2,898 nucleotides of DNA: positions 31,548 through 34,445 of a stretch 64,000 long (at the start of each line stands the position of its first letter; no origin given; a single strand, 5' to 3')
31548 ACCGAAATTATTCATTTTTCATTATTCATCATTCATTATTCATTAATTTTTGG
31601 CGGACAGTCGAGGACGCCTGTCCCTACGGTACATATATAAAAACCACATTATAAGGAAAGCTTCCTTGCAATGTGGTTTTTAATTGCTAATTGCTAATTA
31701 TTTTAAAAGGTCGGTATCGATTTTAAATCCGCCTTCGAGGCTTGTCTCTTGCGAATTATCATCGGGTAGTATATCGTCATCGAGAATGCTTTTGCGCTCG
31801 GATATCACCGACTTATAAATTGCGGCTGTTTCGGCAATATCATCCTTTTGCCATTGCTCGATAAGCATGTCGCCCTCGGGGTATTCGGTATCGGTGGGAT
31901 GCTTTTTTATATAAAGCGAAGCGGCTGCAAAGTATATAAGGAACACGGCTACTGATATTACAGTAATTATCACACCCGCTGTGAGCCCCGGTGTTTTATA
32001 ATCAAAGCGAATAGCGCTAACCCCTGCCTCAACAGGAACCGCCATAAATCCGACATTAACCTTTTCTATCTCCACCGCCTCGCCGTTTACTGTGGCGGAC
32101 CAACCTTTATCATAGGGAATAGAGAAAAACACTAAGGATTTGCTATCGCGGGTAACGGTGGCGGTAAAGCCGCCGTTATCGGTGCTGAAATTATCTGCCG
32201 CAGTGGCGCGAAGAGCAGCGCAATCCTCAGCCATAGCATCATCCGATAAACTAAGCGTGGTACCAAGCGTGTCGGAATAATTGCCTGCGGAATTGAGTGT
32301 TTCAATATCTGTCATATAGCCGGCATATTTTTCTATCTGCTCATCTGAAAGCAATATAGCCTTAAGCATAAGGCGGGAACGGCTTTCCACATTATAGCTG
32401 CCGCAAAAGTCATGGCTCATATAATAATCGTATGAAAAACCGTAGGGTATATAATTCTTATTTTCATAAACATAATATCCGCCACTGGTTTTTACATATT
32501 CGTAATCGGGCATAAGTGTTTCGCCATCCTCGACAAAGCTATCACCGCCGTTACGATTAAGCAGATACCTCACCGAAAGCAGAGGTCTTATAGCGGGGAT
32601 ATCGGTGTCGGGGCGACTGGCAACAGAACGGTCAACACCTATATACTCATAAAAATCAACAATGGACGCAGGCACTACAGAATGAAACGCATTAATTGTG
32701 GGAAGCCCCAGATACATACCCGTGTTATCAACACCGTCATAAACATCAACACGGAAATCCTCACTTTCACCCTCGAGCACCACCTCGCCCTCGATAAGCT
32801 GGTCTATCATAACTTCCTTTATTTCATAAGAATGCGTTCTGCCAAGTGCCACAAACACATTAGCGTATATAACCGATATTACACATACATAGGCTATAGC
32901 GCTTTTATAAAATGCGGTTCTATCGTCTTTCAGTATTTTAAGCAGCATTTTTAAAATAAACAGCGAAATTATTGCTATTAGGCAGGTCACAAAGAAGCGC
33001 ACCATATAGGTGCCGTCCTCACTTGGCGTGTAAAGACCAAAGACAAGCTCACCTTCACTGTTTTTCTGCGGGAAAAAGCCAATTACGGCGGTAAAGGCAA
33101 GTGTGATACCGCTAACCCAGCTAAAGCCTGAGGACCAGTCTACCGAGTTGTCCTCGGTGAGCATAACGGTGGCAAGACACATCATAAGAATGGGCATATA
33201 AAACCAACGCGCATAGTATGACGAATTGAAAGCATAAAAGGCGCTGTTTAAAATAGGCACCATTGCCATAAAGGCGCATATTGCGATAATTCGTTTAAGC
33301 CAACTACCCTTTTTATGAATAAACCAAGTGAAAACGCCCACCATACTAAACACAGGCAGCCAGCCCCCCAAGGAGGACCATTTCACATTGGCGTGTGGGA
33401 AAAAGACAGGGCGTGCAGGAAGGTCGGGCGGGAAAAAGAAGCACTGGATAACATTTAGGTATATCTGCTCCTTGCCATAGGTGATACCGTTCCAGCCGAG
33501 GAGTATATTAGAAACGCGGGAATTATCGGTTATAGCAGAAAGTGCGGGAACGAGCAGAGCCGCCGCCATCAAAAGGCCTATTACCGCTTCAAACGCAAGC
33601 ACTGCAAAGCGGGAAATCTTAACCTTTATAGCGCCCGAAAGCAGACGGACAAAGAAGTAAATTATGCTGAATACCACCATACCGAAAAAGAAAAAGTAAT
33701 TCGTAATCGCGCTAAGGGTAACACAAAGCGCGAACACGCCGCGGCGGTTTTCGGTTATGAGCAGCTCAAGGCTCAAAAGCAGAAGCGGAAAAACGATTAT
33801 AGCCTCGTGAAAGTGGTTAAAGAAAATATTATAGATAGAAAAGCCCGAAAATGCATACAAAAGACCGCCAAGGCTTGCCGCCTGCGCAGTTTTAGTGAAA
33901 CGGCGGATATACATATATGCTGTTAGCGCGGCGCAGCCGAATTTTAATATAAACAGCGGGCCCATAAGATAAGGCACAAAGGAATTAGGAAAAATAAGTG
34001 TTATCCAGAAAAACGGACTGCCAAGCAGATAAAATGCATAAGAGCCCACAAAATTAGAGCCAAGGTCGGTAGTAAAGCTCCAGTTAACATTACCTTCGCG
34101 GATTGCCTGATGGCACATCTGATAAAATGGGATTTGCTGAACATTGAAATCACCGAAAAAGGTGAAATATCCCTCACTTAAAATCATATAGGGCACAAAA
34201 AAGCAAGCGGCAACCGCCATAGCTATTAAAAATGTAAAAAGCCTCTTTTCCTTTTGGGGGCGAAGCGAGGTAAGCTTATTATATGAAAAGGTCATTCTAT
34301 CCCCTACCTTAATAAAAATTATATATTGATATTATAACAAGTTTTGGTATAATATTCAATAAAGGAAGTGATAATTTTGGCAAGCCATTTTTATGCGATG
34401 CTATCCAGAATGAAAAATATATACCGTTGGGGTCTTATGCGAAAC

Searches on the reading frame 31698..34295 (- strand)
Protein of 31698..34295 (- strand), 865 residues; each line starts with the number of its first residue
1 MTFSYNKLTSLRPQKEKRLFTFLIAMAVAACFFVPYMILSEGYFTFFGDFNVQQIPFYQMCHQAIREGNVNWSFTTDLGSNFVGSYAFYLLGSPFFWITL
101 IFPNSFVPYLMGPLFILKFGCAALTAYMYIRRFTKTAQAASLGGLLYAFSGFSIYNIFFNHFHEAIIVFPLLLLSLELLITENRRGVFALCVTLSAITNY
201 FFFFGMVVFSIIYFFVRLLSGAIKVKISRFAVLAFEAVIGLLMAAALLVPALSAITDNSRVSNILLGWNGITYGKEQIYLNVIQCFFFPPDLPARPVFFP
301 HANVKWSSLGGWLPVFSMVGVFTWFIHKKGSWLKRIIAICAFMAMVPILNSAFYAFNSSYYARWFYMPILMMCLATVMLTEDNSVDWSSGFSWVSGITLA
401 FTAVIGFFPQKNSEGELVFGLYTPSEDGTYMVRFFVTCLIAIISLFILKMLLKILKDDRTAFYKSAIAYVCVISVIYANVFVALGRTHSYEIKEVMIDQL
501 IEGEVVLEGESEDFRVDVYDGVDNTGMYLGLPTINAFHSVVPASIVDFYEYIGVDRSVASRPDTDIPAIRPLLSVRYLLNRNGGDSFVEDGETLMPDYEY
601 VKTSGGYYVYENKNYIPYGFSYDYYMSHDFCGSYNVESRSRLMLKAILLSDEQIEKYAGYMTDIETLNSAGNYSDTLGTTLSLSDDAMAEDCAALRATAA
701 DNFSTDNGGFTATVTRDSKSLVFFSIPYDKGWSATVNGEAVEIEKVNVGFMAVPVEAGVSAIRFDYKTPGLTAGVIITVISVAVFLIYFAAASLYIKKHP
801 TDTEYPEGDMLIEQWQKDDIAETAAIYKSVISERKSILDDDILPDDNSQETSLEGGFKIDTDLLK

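Call 3: search_protein_families(library=pfam, proteins=[window:31698-34295:-], max_evalue=0.1)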
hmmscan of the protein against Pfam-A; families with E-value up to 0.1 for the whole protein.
window:31698-34295:- (865 aa): 1 family
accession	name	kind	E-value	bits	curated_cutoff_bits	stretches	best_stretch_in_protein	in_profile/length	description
PF09586.16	YfhO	-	1.5e-83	282.1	28.5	2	22-657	2-629/835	Bacterial membrane protein YfhO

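Call 4: search_protein_families(library=ncbifam, proteins=[window:31698-34295:-], max_evalue=0.1)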
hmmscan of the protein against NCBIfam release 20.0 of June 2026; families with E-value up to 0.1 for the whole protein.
window:31698-34295:- (865 aa): 2 families
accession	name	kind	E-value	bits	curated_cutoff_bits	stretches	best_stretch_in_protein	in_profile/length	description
NF047590.1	GlcsyltransPgfM2Strep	equivalog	2e-19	69.3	1500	2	717-787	805-875/884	glycosyltransferase PgfM2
NF047589.1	GlcsyltransPgfM1Strep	equivalog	2.7e-19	68.8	1400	2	712-787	875-949/955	glycosyltransferase PgfM1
